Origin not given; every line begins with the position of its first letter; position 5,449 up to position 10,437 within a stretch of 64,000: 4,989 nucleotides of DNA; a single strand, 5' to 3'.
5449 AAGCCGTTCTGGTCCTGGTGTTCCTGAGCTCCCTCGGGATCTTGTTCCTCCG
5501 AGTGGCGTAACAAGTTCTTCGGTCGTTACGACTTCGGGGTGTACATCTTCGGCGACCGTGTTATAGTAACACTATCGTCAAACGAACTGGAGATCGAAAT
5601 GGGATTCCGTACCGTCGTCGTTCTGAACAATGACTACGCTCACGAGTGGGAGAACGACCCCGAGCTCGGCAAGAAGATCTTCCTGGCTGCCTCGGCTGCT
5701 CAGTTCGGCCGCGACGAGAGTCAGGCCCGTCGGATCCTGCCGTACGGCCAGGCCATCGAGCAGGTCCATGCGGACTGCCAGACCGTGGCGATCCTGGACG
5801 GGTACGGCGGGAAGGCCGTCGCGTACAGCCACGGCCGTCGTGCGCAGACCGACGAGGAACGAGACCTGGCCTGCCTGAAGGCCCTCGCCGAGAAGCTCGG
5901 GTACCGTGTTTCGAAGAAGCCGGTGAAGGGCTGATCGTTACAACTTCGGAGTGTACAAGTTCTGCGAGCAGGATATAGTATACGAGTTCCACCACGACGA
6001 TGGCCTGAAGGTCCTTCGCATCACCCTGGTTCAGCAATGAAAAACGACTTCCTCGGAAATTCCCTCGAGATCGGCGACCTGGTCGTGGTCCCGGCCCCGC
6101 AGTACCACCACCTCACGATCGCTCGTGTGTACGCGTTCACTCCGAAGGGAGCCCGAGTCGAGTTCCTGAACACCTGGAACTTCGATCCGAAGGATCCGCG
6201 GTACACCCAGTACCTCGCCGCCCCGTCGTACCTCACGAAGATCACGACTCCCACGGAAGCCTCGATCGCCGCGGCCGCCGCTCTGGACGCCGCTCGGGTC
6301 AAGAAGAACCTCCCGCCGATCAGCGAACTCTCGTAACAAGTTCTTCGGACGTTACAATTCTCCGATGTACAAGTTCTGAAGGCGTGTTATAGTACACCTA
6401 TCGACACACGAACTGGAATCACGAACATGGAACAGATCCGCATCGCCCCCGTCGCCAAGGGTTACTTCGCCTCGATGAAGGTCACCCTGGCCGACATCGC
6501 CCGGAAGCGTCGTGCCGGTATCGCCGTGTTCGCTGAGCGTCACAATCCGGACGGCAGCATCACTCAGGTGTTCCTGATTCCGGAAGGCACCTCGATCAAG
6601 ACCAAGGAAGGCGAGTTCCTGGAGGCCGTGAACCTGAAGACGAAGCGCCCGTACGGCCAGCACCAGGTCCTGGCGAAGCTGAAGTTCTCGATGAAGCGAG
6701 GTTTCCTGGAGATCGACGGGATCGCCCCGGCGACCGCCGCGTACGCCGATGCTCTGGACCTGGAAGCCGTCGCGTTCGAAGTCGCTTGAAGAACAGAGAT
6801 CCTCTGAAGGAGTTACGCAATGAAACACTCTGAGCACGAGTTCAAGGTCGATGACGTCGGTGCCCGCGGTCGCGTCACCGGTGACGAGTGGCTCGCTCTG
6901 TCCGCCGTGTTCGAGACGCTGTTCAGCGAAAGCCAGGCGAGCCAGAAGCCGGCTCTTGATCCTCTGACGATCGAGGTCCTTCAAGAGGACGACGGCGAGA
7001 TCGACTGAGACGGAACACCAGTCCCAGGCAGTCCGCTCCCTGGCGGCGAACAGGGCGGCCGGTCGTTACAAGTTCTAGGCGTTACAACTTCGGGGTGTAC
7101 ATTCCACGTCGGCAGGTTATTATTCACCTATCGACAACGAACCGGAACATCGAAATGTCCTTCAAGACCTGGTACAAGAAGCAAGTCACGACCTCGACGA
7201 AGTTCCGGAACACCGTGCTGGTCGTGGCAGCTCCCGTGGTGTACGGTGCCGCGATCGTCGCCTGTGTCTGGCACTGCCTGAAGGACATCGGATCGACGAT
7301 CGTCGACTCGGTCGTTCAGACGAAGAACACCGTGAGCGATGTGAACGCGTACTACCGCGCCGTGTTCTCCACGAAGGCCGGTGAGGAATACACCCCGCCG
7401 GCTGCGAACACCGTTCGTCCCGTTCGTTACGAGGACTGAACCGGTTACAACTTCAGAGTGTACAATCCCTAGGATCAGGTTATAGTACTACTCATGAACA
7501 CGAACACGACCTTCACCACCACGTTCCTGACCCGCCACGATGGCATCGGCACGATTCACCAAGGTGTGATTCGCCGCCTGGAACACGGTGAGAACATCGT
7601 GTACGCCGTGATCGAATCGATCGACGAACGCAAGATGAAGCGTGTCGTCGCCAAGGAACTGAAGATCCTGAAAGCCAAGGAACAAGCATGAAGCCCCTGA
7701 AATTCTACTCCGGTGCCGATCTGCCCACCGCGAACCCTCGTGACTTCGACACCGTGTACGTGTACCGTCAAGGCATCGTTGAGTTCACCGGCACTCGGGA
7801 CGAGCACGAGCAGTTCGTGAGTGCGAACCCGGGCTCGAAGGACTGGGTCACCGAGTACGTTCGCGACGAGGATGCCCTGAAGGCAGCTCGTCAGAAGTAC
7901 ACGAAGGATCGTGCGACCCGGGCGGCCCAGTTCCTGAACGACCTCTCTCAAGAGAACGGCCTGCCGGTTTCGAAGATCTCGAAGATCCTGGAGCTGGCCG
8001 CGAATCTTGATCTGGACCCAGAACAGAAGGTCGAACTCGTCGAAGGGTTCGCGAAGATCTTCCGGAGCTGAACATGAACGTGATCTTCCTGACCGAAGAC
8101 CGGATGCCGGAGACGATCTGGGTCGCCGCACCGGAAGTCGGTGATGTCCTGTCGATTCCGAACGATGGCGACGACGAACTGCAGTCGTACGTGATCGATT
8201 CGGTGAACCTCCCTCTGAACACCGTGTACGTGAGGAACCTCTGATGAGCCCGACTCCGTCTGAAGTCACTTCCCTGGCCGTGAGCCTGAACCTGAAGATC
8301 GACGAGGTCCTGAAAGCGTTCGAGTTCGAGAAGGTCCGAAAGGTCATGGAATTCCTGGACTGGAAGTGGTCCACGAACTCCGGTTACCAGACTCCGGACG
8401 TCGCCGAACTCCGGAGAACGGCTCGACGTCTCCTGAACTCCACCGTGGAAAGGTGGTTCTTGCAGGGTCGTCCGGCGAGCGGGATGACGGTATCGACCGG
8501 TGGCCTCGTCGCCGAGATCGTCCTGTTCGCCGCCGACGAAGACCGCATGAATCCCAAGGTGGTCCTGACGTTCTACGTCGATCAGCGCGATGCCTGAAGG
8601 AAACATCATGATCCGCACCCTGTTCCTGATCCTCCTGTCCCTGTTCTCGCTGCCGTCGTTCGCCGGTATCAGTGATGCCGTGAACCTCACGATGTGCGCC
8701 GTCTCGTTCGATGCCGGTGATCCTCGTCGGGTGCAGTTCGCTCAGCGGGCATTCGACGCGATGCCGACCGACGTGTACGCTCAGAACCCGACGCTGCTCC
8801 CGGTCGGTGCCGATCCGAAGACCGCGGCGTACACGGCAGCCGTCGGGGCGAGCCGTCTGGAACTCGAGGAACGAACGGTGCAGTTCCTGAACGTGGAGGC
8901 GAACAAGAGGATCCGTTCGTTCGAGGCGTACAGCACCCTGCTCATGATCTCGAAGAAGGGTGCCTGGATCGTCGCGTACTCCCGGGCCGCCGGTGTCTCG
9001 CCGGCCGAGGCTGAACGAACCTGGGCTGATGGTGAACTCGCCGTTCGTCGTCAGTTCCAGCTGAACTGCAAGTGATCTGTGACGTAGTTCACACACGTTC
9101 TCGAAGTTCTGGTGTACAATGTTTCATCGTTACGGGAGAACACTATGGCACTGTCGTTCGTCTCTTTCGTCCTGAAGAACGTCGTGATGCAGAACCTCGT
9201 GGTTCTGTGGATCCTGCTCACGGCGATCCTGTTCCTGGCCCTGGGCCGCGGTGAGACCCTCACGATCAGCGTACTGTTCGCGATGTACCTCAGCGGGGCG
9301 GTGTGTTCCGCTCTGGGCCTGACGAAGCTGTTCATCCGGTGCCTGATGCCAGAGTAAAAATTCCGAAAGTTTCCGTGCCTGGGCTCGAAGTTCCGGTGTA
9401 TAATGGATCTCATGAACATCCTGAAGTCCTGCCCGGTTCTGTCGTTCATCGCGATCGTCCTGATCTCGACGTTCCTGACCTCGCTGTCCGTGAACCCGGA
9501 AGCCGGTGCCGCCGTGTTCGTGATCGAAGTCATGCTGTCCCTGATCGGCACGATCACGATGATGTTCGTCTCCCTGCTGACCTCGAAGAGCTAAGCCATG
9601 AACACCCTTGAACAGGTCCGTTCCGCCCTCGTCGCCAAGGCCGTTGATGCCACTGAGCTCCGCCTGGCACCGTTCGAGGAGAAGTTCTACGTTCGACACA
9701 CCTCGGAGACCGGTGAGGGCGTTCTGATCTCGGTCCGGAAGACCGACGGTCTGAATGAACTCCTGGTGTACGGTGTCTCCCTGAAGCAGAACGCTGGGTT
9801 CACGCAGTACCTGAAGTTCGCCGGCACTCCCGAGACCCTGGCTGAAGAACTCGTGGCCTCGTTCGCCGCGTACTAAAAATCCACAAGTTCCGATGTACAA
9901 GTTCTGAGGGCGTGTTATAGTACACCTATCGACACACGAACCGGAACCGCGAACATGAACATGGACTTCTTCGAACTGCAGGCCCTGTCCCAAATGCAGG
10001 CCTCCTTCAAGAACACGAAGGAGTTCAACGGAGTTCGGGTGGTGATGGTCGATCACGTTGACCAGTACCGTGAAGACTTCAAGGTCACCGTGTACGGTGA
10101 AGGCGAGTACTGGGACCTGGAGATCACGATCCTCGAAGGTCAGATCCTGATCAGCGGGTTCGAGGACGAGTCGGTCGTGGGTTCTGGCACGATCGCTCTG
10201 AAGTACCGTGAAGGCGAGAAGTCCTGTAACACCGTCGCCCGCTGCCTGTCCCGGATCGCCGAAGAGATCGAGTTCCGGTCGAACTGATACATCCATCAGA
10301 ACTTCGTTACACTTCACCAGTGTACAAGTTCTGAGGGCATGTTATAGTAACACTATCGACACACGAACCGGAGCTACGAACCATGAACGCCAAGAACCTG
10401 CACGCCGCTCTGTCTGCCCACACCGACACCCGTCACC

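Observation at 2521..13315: Cassette-like early array: each small gene carries its own copy of a repeated promoter/leader module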

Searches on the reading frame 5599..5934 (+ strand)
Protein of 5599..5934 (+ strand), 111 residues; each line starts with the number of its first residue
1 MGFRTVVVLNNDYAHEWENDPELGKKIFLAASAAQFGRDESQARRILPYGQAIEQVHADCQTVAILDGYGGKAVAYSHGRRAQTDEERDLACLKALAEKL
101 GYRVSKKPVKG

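Call 47: search_protein_families(library=phrogs, proteins=[window:5599-5934:+], max_evalue=0.01)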
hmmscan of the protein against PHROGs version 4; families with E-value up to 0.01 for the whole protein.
window:5599-5934:+ (111 aa): 1 family
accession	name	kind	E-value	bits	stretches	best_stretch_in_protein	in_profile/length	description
phrog_7147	-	unknown function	1.4e-11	45.9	1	1-108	1-104/105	-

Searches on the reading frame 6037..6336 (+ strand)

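Call 48: search_protein_families(library=phrogs, proteins=[window:6037-6336:+], max_evalue=0.01)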
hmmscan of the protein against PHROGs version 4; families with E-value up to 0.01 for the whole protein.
window:6037-6336:+ (99 aa): 2 families
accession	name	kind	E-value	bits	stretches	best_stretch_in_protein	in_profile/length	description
phrog_2251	-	unknown function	7.9e-10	39.9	1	2-52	2-57/74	-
phrog_8247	-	unknown function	0.0033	18.3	1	1-62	41-102/117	-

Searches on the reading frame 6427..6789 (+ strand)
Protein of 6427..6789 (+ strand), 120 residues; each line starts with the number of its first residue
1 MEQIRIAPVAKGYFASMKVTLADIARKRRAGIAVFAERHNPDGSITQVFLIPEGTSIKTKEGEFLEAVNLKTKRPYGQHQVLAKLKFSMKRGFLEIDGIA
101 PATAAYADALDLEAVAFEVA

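Call 48: search_protein_families(library=phrogs, proteins=[window:6427-6789:+], max_evalue=0.01)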
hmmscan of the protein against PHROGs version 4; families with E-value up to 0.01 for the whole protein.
window:6427-6789:+ (120 aa): 0 families

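Call 89: list_cluster_members(proteins=[P0002, window:6427-6789:+, window:6820-7008:+, window:7155-7439:+, window:7494-7691:+, window:7688-8071:+, window:8074-8244:+, window:8244-8597:+, window:8590-9075:+, window:9145-9357:+])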
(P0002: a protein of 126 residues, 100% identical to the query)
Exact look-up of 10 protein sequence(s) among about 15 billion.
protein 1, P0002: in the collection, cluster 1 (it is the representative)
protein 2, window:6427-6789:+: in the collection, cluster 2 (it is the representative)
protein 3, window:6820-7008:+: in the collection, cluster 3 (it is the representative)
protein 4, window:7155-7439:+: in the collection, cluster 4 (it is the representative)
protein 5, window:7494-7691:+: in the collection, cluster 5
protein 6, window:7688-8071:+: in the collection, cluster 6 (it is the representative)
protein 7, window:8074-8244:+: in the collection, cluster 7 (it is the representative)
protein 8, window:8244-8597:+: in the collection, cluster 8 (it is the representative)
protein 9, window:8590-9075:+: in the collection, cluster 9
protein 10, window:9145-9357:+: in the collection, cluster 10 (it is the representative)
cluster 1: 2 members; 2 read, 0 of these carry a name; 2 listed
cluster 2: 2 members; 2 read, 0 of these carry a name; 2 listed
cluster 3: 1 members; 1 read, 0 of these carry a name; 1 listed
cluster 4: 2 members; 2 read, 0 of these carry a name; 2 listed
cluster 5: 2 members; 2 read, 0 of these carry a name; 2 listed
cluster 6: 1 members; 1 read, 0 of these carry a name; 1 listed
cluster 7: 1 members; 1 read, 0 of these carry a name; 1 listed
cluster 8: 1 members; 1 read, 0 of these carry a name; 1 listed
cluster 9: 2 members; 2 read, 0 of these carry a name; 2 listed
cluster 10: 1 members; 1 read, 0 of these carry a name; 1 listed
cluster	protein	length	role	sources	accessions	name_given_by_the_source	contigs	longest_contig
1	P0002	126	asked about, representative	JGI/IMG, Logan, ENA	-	-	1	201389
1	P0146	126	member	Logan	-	-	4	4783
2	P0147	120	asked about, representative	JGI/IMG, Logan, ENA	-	-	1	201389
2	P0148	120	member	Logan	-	-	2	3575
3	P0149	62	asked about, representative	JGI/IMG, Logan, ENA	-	-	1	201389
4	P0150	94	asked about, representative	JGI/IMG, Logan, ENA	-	-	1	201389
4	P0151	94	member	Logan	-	-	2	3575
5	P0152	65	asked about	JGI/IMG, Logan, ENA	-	-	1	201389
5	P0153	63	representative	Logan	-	-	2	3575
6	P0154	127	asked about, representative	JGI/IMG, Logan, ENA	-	-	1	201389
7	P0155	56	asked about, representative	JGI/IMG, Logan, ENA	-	-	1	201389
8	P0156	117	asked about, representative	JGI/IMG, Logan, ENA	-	-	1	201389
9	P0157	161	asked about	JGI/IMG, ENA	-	-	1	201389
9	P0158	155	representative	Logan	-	-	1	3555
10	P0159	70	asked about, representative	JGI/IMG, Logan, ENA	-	-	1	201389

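Call 91: find_encoding_contigs(protein=P0146, flank=10000, max_places=6)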
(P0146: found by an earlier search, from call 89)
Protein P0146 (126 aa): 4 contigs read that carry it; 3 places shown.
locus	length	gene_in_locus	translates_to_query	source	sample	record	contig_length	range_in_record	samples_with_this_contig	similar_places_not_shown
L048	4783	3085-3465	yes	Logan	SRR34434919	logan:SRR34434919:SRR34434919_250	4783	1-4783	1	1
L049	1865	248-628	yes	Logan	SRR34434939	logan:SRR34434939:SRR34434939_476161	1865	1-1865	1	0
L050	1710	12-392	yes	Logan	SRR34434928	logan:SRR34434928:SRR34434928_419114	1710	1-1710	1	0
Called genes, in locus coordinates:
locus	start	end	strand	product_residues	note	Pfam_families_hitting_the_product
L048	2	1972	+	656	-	?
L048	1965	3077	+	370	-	PF04717:Phage_base_V (faint)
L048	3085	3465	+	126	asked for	PF04965:GPW_gp25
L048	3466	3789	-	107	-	-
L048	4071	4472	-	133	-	PF07963:N_methyl (weak)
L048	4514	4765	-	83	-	-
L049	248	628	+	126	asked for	PF04965:GPW_gp25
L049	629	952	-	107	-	-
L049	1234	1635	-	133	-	PF07963:N_methyl (weak)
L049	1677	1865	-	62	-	?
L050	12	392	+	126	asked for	PF04965:GPW_gp25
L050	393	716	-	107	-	-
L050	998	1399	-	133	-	PF07963:N_methyl (weak)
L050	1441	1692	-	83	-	-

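Call 92: find_encoding_contigs(protein=P0151, flank=10000, max_places=6)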
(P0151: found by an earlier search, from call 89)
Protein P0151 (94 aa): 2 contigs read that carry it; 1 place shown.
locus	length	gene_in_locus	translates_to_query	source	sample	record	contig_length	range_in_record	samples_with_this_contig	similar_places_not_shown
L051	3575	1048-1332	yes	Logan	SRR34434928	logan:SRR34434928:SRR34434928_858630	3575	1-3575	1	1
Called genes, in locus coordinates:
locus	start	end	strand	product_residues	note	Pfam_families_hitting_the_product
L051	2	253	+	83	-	?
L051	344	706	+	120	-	-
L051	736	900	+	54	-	-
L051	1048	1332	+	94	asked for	-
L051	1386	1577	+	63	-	-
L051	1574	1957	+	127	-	-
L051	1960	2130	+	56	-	-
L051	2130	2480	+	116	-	-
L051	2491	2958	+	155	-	-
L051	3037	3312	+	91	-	-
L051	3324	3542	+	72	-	-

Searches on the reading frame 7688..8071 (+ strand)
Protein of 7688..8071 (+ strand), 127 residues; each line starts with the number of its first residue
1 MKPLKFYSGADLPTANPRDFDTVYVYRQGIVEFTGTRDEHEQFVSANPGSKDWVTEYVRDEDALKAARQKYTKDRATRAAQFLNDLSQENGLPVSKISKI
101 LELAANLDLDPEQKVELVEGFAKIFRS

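Call 48: search_protein_families(library=phrogs, proteins=[window:7688-8071:+], max_evalue=0.01)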
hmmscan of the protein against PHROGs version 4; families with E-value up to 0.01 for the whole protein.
window:7688-8071:+ (127 aa): 2 families
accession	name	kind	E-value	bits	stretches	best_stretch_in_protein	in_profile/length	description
phrog_10980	-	unknown function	0.0044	18.5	1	45-97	27-80/119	-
phrog_310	-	integration and excision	0.0093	15.8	0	16-94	521-597/696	transposase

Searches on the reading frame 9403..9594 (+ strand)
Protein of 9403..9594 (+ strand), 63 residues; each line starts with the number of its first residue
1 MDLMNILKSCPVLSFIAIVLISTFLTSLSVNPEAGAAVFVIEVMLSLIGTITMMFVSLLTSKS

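Call 49: search_protein_families(library=phrogs, proteins=[window:9403-9594:+], max_evalue=0.01)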
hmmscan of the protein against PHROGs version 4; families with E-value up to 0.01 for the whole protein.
window:9403-9594:+ (63 aa): 0 families

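Call 90: list_cluster_members(proteins=[window:9403-9594:+, window:9598-9876:+, window:9955-10287:+, window:10383-10628:+, window:10750-11301:+, window:11635-11886:+, window:11915-12316:+, window:12598-12927:+, window:12971-13315:+, window:2613-2849:+])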
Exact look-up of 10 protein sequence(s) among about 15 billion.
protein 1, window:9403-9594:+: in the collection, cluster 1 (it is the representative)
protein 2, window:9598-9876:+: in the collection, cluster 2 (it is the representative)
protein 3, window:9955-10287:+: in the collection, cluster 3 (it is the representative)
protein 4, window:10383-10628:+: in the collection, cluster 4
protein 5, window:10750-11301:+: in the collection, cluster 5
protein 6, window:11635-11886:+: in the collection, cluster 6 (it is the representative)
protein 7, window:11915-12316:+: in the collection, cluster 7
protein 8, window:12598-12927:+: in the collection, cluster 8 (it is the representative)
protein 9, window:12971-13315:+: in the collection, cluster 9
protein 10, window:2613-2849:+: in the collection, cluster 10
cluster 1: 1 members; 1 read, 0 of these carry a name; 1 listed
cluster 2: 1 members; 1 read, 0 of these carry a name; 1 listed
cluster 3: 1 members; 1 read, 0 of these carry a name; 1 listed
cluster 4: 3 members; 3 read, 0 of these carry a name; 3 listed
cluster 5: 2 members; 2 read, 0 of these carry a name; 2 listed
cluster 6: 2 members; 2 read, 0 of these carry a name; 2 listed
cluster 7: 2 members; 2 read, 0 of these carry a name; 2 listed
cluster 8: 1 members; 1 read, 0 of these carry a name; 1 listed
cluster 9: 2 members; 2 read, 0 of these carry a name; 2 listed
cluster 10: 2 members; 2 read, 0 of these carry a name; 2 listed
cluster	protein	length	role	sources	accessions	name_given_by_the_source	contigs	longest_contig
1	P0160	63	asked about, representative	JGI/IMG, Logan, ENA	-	-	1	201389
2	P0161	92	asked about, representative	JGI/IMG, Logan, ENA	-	-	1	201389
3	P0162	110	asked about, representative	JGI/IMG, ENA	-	-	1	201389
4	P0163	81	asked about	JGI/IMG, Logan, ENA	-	-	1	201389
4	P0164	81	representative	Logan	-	-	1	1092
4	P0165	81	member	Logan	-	-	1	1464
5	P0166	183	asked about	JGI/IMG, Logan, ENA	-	-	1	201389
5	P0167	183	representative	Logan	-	-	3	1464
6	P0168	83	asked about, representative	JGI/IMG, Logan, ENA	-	-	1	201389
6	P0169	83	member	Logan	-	-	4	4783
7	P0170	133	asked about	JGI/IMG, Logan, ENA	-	-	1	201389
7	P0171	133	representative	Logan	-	-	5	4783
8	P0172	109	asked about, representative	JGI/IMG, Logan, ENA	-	-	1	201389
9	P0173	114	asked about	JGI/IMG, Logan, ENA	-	-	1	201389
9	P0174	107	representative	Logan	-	-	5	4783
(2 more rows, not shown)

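Call 97: find_encoding_contigs(protein=P0167, flank=10000, max_places=6)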
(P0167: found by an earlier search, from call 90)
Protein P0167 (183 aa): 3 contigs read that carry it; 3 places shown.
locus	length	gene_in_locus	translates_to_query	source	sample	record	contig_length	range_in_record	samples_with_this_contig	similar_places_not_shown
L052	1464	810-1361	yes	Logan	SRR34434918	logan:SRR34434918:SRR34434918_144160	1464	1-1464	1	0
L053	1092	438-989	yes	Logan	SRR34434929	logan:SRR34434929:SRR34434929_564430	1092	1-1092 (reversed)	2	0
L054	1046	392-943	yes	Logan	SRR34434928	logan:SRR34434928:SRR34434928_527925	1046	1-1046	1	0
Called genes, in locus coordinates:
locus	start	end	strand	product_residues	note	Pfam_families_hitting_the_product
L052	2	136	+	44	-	?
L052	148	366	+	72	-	-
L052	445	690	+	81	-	-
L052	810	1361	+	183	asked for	-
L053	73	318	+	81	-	-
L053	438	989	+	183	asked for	-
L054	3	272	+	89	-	?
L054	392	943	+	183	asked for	-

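Call 98: find_encoding_contigs(protein=P0164, flank=10000, max_places=6)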
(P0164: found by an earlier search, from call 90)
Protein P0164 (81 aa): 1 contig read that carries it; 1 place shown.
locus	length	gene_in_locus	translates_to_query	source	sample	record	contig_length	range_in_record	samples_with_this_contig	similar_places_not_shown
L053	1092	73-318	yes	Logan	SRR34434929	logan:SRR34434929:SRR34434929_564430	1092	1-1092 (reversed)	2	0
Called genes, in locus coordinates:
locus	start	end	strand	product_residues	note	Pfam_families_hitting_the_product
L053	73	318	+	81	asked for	-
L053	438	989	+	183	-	-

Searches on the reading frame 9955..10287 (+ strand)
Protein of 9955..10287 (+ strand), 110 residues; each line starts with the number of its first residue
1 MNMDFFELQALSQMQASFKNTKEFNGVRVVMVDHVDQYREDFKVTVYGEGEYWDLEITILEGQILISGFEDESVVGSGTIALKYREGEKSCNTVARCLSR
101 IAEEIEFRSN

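Call 49: search_protein_families(library=phrogs, proteins=[window:9955-10287:+], max_evalue=0.01)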
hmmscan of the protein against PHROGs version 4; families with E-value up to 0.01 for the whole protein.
window:9955-10287:+ (110 aa): 0 families

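Call 66: find_encoding_contigs(protein=window:9955-10287:+, flank=10000, max_places=10)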
Protein window:9955-10287:+ (110 aa): 2 contigs read that carry it; 1 place shown.
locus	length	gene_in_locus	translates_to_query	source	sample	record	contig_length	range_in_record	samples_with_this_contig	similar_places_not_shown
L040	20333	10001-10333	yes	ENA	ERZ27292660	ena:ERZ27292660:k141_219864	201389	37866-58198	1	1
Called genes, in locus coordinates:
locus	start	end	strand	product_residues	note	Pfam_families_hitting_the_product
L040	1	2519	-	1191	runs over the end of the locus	PF27647:DUF8360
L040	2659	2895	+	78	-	-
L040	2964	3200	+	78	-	-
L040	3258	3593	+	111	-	-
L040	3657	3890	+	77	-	-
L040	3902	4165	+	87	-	-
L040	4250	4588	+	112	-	-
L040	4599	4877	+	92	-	-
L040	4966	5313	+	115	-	-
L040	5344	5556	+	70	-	-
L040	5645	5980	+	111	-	-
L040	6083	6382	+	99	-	PF23835:DUF7205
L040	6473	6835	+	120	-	-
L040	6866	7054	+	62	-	-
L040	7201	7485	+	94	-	-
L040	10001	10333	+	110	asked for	-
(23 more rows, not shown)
